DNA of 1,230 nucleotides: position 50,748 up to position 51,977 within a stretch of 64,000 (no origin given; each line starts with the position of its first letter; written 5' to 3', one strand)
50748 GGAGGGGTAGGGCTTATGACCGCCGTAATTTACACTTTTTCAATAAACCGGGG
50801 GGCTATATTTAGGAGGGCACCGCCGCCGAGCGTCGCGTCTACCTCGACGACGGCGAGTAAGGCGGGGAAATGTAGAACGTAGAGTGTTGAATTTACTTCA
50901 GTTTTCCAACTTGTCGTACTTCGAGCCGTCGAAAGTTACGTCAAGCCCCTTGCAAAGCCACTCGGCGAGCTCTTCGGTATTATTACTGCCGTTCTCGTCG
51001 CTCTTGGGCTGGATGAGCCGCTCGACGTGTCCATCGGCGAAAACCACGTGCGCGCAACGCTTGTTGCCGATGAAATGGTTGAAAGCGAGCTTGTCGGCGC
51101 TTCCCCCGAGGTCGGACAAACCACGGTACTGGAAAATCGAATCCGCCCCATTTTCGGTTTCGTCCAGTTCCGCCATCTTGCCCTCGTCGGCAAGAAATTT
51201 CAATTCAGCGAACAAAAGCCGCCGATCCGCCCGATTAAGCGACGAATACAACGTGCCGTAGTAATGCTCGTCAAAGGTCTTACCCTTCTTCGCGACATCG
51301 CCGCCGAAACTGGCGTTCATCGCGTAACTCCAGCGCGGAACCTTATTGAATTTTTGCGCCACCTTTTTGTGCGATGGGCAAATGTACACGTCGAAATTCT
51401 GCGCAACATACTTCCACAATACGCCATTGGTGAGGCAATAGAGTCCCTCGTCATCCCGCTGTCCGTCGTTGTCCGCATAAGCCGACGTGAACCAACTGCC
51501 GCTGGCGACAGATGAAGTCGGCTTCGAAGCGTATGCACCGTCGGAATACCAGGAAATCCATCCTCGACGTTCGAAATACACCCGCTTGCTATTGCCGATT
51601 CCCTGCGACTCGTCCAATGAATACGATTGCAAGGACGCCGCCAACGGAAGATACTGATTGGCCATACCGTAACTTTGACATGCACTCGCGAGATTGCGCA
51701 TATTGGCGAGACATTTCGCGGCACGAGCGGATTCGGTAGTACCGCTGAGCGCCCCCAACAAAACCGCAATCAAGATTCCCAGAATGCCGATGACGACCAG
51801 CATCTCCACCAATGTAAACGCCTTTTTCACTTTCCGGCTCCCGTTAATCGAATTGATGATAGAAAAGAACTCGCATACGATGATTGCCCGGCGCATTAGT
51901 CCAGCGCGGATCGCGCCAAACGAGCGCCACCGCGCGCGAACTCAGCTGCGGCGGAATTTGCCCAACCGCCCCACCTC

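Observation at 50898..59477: Nine-gene pseudopilin operon with outsized members and no motor, platform or peptidase gene in 64 kb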

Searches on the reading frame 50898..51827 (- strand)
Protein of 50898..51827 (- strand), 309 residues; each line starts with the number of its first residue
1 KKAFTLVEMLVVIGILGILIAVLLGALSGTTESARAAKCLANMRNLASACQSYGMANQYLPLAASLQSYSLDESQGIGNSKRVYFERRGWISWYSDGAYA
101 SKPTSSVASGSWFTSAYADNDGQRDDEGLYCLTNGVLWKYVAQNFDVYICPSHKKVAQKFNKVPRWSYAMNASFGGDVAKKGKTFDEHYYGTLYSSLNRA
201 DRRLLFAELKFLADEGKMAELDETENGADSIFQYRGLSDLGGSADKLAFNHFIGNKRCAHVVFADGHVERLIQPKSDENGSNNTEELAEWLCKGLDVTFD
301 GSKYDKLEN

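Call 4: search_protein_families(library=pfam, proteins=[window:50898-51827:-], max_evalue=0.1)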
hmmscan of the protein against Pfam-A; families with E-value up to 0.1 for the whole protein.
window:50898-51827:- (309 aa): 3 families
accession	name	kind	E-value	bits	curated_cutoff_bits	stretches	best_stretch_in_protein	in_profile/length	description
PF07963.17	N_methyl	-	6.6e-06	25.9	21.2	1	2-24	5-27/27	Prokaryotic N-terminal methylation motif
PF07596.16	SBP_bac_10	-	8.5e-05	23.2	23.3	1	32-154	5-102/268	Protein of unknown function (DUF1559)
PF14329.11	DUF4386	-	0.055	13.8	27.6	1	10-68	51-108/210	Domain of unknown function (DUF4386)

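Call 19: search_protein_families(library=ncbifam, proteins=[window:50898-51827:-], max_evalue=0.1)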
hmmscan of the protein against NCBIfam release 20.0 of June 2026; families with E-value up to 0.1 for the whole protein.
window:50898-51827:- (309 aa): 14 families
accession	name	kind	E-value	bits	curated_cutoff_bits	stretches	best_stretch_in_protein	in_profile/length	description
TIGR01710.1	typeII_sec_gspG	equivalog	2.9e-08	33.8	88.85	1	3-62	2-61/134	type II secretion system major pseudopilin GspG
NF040999.1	pilin_ComGC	equivalog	1.1e-07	32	75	1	1-68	1-68/84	competence type IV pilus major pilin ComGC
TIGR01708.2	typeII_sec_gspH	equivalog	7.5e-06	26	80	1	3-75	3-76/169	type II secretion system minor pseudopilin GspH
TIGR02532.1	IV_pilin_GFxxxE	domain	1.8e-05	24.4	16.3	1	2-24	2-24/24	prepilin-type N-terminal cleavage/methylation domain-containing protein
NF041013.1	T4P_ComGE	equivalog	2.1e-05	24.5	49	1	2-58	4-61/83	competence type IV pilus minor pilin ComGE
NF040982.1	ComGD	equivalog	2.8e-05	24.6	70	1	1-58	1-58/139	competence type IV pilus minor pilin ComGD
TIGR02596.1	TIGR02596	subfamily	0.001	19.2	70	1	4-38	1-38/196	Verru_Chthon cassette protein D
TIGR02599.1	TIGR02599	subfamily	0.0017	17.6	256.5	1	3-39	1-37/361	Verru_Chthon cassette protein C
NF047828.1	T3SSXpsI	equivalog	0.0048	16.9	150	1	2-39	2-39/132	type II secretion system protein XpsI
NF007862.0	PRK10574.1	equivalog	0.013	15.6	138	1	2-32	5-35/145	prepilin peptidase-dependent pilin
NF041775.1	typeIV_PilA_Myxo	equivalog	0.019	14.9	400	1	2-53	11-62/214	type IV pilin protein PilA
TIGR04294.2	pre_pil_HX9DG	domain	0.031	14.1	19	1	259-269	9-19/22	H-X9-DG-CTERM domain-containing protein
NF041002.1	pilin_ComGF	equivalog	0.075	13.3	80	0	1-28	1-28/139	competence type IV pilus minor pilin ComGF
NF005247.0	PRK06758.1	equivalog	0.088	13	233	0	4-65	34-90/128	hypothetical protein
